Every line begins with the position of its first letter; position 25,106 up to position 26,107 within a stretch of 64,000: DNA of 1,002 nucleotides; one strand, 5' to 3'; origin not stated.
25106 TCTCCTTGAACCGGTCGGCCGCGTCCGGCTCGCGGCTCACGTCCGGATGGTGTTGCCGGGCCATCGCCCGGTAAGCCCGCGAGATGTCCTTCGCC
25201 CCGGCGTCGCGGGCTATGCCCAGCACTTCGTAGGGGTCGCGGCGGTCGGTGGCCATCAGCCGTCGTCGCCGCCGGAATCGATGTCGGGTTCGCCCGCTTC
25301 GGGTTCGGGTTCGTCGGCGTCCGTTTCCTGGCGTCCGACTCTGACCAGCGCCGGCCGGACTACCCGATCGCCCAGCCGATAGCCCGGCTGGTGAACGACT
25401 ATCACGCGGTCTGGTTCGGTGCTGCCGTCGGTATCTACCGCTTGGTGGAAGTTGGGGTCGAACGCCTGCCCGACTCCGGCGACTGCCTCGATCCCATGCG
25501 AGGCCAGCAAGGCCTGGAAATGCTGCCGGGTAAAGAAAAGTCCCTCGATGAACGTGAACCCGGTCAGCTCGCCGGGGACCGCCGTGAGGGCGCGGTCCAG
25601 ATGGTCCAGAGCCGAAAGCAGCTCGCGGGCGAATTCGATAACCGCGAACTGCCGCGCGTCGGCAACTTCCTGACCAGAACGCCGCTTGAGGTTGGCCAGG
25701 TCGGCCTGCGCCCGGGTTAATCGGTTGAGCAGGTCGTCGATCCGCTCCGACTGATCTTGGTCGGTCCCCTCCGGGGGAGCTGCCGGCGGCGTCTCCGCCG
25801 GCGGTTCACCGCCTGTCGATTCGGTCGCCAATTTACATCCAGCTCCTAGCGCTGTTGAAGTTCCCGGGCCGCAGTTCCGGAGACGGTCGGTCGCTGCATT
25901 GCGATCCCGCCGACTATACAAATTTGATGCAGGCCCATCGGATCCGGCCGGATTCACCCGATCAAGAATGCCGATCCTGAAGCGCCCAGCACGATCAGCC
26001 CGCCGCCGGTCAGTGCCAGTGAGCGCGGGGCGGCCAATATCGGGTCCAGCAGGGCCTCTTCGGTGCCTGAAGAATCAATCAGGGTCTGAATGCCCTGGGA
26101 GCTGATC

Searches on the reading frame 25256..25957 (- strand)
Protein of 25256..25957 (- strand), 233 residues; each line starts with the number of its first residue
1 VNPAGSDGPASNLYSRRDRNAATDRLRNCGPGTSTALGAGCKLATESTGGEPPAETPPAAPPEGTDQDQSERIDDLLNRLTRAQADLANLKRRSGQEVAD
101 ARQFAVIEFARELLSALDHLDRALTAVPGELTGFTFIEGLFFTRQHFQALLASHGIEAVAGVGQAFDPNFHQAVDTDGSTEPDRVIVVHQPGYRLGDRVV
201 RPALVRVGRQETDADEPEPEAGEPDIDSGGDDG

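Call 4: search_protein_families(library=pfam, proteins=[window:25256-25957:-], max_evalue=0.01)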
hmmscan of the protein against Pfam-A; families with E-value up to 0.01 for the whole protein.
window:25256-25957:- (233 aa): 1 family
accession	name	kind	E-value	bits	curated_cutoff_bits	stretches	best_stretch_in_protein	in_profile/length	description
PF01025.24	GrpE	-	2.4e-36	125.3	25.8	1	69-208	23-164/165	GrpE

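Call 21: find_related_loci(query=A1, collection=genome_contigs, flank=10000)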
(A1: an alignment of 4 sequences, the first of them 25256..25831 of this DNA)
Query A1 (191 aa) in genome_contigs; peptide patterns used: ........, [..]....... (x = any residue, [..] = any of these).
185 stretches matched a pattern; 8 encode a relative of the query (tblastn E <= 1e-3); 8 distinct loci.
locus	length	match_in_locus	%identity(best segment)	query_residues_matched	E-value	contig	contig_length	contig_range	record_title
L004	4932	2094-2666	83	1-191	2e-101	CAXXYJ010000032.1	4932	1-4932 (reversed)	MAG: Chloroflexota bacterium isolate 33a0fa57-2ec7-4dec-9fec-1f1b496e22b9 genome assembly, contig: contig_32, whole geno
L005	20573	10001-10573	83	1-191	2e-100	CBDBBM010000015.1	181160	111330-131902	MAG: Chloroflexota bacterium isolate 236a2b73-90b3-4928-a49b-932f52c5d6ed genome assembly, contig: contig_15, whole geno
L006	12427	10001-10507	88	1-169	8e-90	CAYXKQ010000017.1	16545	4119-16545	MAG TPA_asm: uncultured Chloroflexota bacterium isolate SRP109090_co2_72 genome assembly, contig: NODE_5055_length_16545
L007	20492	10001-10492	73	1-166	6e-76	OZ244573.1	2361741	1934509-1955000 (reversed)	MAG: Chloroflexota bacterium isolate 8e6c3dbd-1099-4de1-8cc9-1ee9581dcb45 genome assembly, chromosome: 1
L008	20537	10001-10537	58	13-179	5e-60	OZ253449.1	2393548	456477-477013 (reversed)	MAG: Chloroflexota bacterium isolate 8b289e7f-9ee3-435e-915a-43c010b151c3 genome assembly, chromosome: 1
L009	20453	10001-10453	63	18-171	2e-56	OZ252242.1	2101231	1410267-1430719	MAG: Chloroflexota bacterium isolate 181cddbb-35f5-49f4-9763-6d90b9dff141 genome assembly, chromosome: 1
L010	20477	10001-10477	47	27-191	1e-40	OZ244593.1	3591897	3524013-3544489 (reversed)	MAG: Chloroflexota bacterium isolate 88f3a034-1e95-44e9-9cba-3f5f03d74490 genome assembly, chromosome: 1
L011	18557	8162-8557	34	33-167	2e-15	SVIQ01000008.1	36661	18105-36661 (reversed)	MAG: Clostridiales bacterium isolate SIG413 NODE_24586_length_36661_cov_2.721848, whole genome shotgun sequence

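Call 25: search_protein_families(library=pfam, proteins=[L010:8769-9809:+, L010:5873-8200:+, L010:4429-5883:+, L010:3481-4404:+, L010:2509-3474:+, L010:1244-2512:+, L010:201-1298:+, L010:9875-10519:+, L010:8943-9965:-], max_evalue=0.0001)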
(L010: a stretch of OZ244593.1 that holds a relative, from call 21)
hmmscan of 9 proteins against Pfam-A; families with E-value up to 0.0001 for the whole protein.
L010:8769-9809:+ (346 aa): 1 family
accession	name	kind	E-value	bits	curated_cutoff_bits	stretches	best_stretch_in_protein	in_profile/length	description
PF01628.27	HrcA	-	6.5e-27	95.3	22.2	1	114-327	1-215/215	HrcA protein C terminal domain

L010:5873-8200:+ (775 aa): 9 families
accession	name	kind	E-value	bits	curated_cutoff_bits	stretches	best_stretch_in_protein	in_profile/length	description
PF25021.1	TEN_NHL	-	2.2e-52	178.6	27.1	5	512-564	129-179/357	Teneurin NHL domain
PF01436.27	NHL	-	3.3e-29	99.9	20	1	468-494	1-27/28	NHL repeat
PF24684.1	Vgb_lyase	-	2.3e-13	50.1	50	0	277-366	182-257/290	Virginiamycin B lyase family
PF08450.18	SGL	-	8.7e-12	45.6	26.3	0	224-252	188-216/246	SMP-30/Gluconolactonase/LRE-like region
PF06739.17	SBBP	-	5.6e-06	26.6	20.5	0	333-348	14-29/38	Beta-propeller repeat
PF07494.17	Reg_prop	-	5.9e-06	26.3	20.4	0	332-350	5-23/24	Two component regulator propeller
PF07995.17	GSDH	-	1.6e-05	24.8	25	0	224-268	6-50/332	Glucose / Sorbosone dehydrogenase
PF22701.2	Mala_s_1-like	-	1.7e-05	25.1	27.5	0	693-735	89-134/195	Mal s 1 allergenic protein-like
PF20067.5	SSL_N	-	9.8e-05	22.6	18.9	0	280-297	25-42/46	Strictosidine synthase-like, N-terminal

L010:4429-5883:+ (484 aa): 2 families
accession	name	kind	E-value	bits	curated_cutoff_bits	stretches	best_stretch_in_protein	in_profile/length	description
PF02397.22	Bac_transf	-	1.2e-63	214.3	27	1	299-479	1-178/179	Bacterial sugar transferase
PF13727.12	CoA_binding_3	-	1.3e-11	45.3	25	1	90-259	9-171/175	CoA-binding domain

L010:3481-4404:+ (307 aa): 4 families
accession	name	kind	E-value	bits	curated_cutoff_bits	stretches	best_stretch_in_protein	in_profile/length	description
PF00535.33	Glycos_transf_2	-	8.9e-16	58.7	23.3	1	14-131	1-121/168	Glycosyl transferase family 2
PF13641.12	Glyco_tranf_2_3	-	1.6e-13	51.7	27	1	11-242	1-218/230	Glycosyltransferase like family 2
PF13632.12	Glyco_trans_2_3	-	3.3e-11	43.8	27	1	91-261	1-138/198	Glycosyl transferase family group 2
PF02709.20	Glyco_transf_7C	-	5.6e-05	23.1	23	1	181-226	17-63/78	N-terminal domain of galactosyltransferase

L010:2509-3474:+ (321 aa): 1 family
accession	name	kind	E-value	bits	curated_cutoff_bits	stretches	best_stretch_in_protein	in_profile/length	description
PF00535.33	Glycos_transf_2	-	1.1e-18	68.2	23.3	1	6-120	1-116/168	Glycosyl transferase family 2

L010:1244-2512:+ (422 aa): 5 families
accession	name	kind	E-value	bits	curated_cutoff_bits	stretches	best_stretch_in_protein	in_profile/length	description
PF13692.12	Glyco_trans_1_4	-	5.2e-24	85.6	27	1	244-380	1-141/142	Glycosyl transferases group 1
PF13524.12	Glyco_trans_1_2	-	1.5e-09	38.3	25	1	273-405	9-138/144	Glycosyl transferase-like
PF13439.12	Glyco_transf_4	-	2.2e-08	34.7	28.5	1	41-232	10-168/170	Glycosyltransferase Family 4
PF13579.12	Glyco_trans_4_4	-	1.1e-07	32.7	29.7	1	44-229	12-158/158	Glycosyl transferase 4-like domain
PF00534.26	Glycos_transf_1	-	4.5e-07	30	26.4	1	271-395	38-172/172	Glycosyl transferases group 1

L010:201-1298:+ (365 aa): 5 families
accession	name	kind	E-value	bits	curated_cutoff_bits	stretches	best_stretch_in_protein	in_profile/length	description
PF00534.26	Glycos_transf_1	-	2.5e-27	95.9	26.4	1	188-340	14-169/172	Glycosyl transferases group 1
PF13692.12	Glyco_trans_1_4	-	1.6e-20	74.2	27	1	190-329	2-142/142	Glycosyl transferases group 1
PF13439.12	Glyco_transf_4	-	3.3e-13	50.5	28.5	1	77-166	68-166/170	Glycosyltransferase Family 4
PF13579.12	Glyco_trans_4_4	-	7.9e-10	39.7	29.7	1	91-165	87-158/158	Glycosyl transferase 4-like domain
PF20706.3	GT4-conflict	-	1.8e-07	30.9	26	1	133-297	146-313/385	Family 4 Glycosyltransferase in conflict systems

L010:9875-10519:+ (214 aa): 1 family
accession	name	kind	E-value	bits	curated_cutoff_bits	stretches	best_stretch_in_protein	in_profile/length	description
PF01025.24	GrpE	-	1.6e-37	129.1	25.8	1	35-181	16-161/165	GrpE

L010:8943-9965:- (340 aa): 0 families

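Call 32: search_protein_families(library=ncbifam, proteins=[window:25256-25831:-], max_evalue=0.001)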
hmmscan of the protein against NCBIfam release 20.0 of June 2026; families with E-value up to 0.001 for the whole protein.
window:25256-25831:- (191 aa): 26 families (the best 25 are shown)
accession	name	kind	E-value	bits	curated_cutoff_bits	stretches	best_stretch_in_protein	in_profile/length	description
NF010739.0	PRK14141.1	equivalog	5e-33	114.5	192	1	29-174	47-200/211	nucleotide exchange factor GrpE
NF010748.0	PRK14150.1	equivalog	2.1e-32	112.2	152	1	28-167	54-196/198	nucleotide exchange factor GrpE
NF010738.0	PRK14140.1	equivalog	5.1e-30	104.7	137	1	26-165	48-189/191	nucleotide exchange factor GrpE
NF010737.0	PRK14139.1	equivalog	9.4e-30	103.9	164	1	27-168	47-187/188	nucleotide exchange factor GrpE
NF010749.0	PRK14151.1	equivalog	1.2e-27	96.8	231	1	36-172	41-180/188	nucleotide exchange factor GrpE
NF010752.0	PRK14155.1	equivalog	7.2e-27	94.1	194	1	30-174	28-179/208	nucleotide exchange factor GrpE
NF010759.0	PRK14162.1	equivalog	6.1e-25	88.1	176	1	27-165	51-192/194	nucleotide exchange factor GrpE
NF010750.0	PRK14153.1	equivalog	3.1e-23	82.3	194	1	27-172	45-192/194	nucleotide exchange factor GrpE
NF010742.0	PRK14144.1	equivalog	1.2e-21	77.4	215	1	36-166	66-197/199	nucleotide exchange factor GrpE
NF010747.0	PRK14149.1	equivalog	1.6e-21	76.7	176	1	24-167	45-189/191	nucleotide exchange factor GrpE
NF010758.0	PRK14161.1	equivalog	1.7e-20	73.4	206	1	30-167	34-176/178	nucleotide exchange factor GrpE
NF010745.0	PRK14147.1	equivalog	2.1e-20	73.2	184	1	31-168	34-171/172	nucleotide exchange factor GrpE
NF010753.0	PRK14156.1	equivalog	3.8e-20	72.5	172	1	27-165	42-178/180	nucleotide exchange factor GrpE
NF007655.0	PRK10325.1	equivalog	8.4e-19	68.1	348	1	37-167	61-194/197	nucleotide exchange factor GrpE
NF010755.0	PRK14158.1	equivalog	9.6e-19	67.6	200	1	37-168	62-195/198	nucleotide exchange factor GrpE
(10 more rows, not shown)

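Call 41: find_homologous_proteins(query=L010:8769-9809:+, max_evalue=0.00001)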
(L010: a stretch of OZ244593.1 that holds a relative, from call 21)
Query L010:8769-9809:+ (346 aa): 2458 proteins with E <= 0.00001 among 8000 candidates; the best 120 are listed.
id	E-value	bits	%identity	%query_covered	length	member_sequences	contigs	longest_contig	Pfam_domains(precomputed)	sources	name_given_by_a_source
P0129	7.4e-203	691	100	92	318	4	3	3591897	PF01628.28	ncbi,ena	-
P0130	7.2e-192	655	86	99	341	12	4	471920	PF01628.28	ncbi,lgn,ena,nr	ncbi:MAG: heat-inducible transcriptional repressor HrcA [Chloroflexi bacterium]|nr:heat-inducible tr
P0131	5.7e-176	603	91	84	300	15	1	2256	PF01628.28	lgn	-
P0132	6.0e-164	563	76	96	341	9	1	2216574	PF01628.28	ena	-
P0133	2.7e-149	515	82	85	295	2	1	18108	PF01628.28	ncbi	-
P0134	3.4e-142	492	66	96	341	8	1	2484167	PF01628.28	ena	-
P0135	7.4e-116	405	58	99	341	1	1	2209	PF01628.28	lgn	-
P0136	1.9e-108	381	69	73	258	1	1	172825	PF01628.28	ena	-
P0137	9.4e-47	178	33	95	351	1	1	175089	PF08279.19,PF01628.28,PF08220.19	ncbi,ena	-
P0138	1.7e-46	177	36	92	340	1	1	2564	PF01628.28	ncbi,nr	ncbi:MAG: heat-inducible transcription repressor HrcA [Chloroflexota bacterium]|nr:heat-inducible tr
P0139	7.7e-46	175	35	95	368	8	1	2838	PF01628.28,PF08220.19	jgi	jgi:heat-inducible transcriptional repressor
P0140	1.9e-45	174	34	92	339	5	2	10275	PF01628.28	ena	-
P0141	4.1e-45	173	36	92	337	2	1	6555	PF01628.28,PF01726.23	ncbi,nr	ncbi:MAG: heat-inducible transcription repressor HrcA [Chloroflexi bacterium]|nr:heat-inducible tran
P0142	7.3e-45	172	35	92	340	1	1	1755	PF01628.28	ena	-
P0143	1.0e-44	171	35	92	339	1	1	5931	PF01628.28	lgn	-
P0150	2.9e-44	170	34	92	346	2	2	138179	PF01628.28,PF03444.22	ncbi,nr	ncbi:heat-inducible transcriptional repressor HrcA [Litorilinea aerophila]|nr:heat-inducible transcr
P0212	1.6e-38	151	36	94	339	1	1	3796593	PF01628.28,PF08220.19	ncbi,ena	-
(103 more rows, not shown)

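Call 43: find_encoding_contigs(protein=P0134, flank=8000, max_places=1)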
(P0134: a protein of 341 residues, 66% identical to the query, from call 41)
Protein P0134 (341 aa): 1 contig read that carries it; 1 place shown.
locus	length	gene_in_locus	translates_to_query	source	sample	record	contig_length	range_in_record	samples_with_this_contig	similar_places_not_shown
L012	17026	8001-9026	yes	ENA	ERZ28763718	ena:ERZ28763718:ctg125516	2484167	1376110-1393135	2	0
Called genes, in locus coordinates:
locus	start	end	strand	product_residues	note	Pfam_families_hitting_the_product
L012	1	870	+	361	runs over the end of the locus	PF13439:Glyco_transf_4, PF13579:Glyco_trans_4_4, PF20706:GT4-conflict (weak), PF00534:Glycos_transf_1, PF13692:Glyco_trans_1_4, PF13524:Glyco_trans_1_2 (weak)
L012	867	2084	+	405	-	PF13439:Glyco_transf_4 (faint), PF00534:Glycos_transf_1, PF13692:Glyco_trans_1_4, PF13524:Glyco_trans_1_2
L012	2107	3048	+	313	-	PF00535:Glycos_transf_2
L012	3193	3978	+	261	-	PF00535:Glycos_transf_2 (faint), PF13641:Glyco_tranf_2_3, PF13632:Glyco_trans_2_3, PF02709:Glyco_transf_7C (weak)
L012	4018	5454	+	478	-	PF13727:CoA_binding_3, PF02397:Bac_transf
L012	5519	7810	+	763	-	PF08450:SGL (faint), PF06739:SBBP (faint), PF23500:DUF7133 (faint), PF24684:Vgb_lyase (faint), PF25021:TEN_NHL (weak), PF01436:NHL (weak), PF25021:TEN_NHL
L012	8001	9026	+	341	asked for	PF01628:HrcA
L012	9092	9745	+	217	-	PF01025:GrpE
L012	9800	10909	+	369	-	PF00226:DnaJ, PF01556:DnaJ_C, PF00684:DnaJ_CXXCXGXG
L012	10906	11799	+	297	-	PF06325:PrmA, PF02475:TRM5-TYW2_MTfase, PF05175:MTS, PF03602:Cons_hypoth95 (weak), PF13847:Methyltransf_31 (weak), PF13649:Methyltransf_25 (weak)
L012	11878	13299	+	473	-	PF00919:UPF0004, PF04055:Radical_SAM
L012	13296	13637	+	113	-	PF11969:DcpS_C, PF01230:HIT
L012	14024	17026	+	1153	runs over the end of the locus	PF04563:RNA_pol_Rpb2_1, PF04561:RNA_pol_Rpb2_2, PF04565:RNA_pol_Rpb2_3, PF10385:RNA_pol_Rpb2_45, PF00562:RNA_pol_Rpb2_6, PF04560:RNA_pol_Rpb2_7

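Call 44: find_encoding_contigs(protein=P0137, flank=8000, max_places=1)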
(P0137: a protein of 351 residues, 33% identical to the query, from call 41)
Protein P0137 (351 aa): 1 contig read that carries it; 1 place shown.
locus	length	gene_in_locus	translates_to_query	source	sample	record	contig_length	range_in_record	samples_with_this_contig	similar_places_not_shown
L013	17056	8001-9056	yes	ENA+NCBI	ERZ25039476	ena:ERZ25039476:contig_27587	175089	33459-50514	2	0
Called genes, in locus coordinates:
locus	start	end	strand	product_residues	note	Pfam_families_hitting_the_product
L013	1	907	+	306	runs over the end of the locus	PF00892:EamA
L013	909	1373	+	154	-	PF00149:Metallophos (weak), PF12850:Metallophos_2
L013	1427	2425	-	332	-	PF01408:GFO_IDH_MocA, PF02894:GFO_IDH_MocA_C, PF22725:GFO_IDH_MocA_C3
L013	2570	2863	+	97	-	PF09907:HigB_toxin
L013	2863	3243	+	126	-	-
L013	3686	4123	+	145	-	PF04166:PdxA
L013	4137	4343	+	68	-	PF04166:PdxA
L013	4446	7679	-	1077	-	PF01436:NHL, PF12891:Glyco_hydro_44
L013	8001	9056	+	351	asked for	PF08279:HTH_11 (faint), PF08220:HTH_DeoR (weak), PF01628:HrcA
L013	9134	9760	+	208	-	PF01025:GrpE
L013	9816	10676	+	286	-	PF13527:Acetyltransf_9, PF00583:Acetyltransf_1, PF13673:Acetyltransf_10, PF13508:Acetyltransf_7, PF08445:FR47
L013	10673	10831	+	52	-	-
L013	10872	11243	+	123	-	PF04020:Phage_holin_4_2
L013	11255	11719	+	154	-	PF00149:Metallophos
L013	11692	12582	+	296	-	-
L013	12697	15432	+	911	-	PF02463:SMC_N, PF13175:AAA_15, PF13304:AAA_21 (faint), PF13476:AAA_23, PF13555:AAA_29 (weak), PF04423:Rad50_zn_hook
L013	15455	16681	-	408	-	PF04101:Glyco_tran_28_C (weak), PF06722:EryCIII-like_C, PF00201:UDPGT (weak)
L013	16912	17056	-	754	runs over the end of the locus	PF07635:PSCyt1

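Call 64: find_encoding_contigs(protein=P0150, flank=7000, max_places=1)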
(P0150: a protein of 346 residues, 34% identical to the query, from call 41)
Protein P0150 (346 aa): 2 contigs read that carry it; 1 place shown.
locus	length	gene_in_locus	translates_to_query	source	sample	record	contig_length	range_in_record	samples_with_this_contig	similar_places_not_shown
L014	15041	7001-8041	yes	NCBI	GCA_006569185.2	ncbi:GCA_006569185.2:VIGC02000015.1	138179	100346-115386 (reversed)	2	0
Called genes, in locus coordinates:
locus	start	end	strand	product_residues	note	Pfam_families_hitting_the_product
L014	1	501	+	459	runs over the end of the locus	PF01546:Peptidase_M20, PF07687:M20_dimer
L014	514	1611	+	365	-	PF07497:Rho_RNA_bind, PF00006:ATP-synt_ab, PF13481:AAA_25 (faint)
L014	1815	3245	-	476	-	PF00089:Trypsin, PF13365:Trypsin_2, PF00595:PDZ (weak), PF13180:PDZ_2, PF17820:PDZ_6 (weak), PF03413:PepSY (weak)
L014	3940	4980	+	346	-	PF00535:Glycos_transf_2, PF13641:Glyco_tranf_2_3, PF13632:Glyco_trans_2_3 (weak)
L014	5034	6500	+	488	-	PF13727:CoA_binding_3, PF02397:Bac_transf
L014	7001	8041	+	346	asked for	PF03444:WHD_HrcA (faint), PF01628:HrcA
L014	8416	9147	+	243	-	PF01025:GrpE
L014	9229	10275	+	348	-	PF13302:Acetyltransf_3 (weak), PF13527:Acetyltransf_9 (weak), PF00583:Acetyltransf_1, PF13673:Acetyltransf_10, PF13508:Acetyltransf_7, PF14542:Acetyltransf_CG (weak), PF08445:FR47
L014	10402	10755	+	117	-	PF04020:Phage_holin_4_2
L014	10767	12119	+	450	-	PF00149:Metallophos, PF12850:Metallophos_2 (weak)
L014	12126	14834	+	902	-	PF02463:SMC_N, PF13175:AAA_15, PF13304:AAA_21 (weak), PF13476:AAA_23, PF13514:AAA_27 (weak), PF04423:Rad50_zn_hook, PF02463:SMC_N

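Call 65: find_encoding_contigs(protein=P0212, flank=7000, max_places=1)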
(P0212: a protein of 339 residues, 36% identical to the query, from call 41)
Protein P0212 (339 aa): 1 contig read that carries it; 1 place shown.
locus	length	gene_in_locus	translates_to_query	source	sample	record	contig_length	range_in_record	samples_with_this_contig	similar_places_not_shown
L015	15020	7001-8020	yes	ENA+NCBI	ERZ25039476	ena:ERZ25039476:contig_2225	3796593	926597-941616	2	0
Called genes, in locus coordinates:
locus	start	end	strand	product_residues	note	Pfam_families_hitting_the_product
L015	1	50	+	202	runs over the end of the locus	PF01899:MNHE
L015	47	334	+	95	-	PF04066:MrpF_PhaF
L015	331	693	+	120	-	PF03334:PhaG_MnhG_YufB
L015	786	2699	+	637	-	PF00501:AMP-binding, PF23562:AMP-binding_C_3 (weak)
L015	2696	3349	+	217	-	PF03473:MOSC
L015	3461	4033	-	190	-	PF01936:NYN (weak)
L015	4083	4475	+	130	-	-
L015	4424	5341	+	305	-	PF04055:Radical_SAM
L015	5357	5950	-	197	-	PF09685:MamF_MmsF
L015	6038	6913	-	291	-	PF22845:DUF3097_N, PF11296:DUF3097_C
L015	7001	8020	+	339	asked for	PF08220:HTH_DeoR (faint), PF01628:HrcA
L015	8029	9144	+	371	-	PF00226:DnaJ, PF01556:DnaJ_C, PF00684:DnaJ_CXXCXGXG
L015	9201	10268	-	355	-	PF10646:Germane, PF10648:Gmad2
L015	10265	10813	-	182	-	PF04542:Sigma70_r2, PF08281:Sigma70_r4_2, PF04545:Sigma70_r4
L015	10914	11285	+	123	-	PF11969:DcpS_C, PF01230:HIT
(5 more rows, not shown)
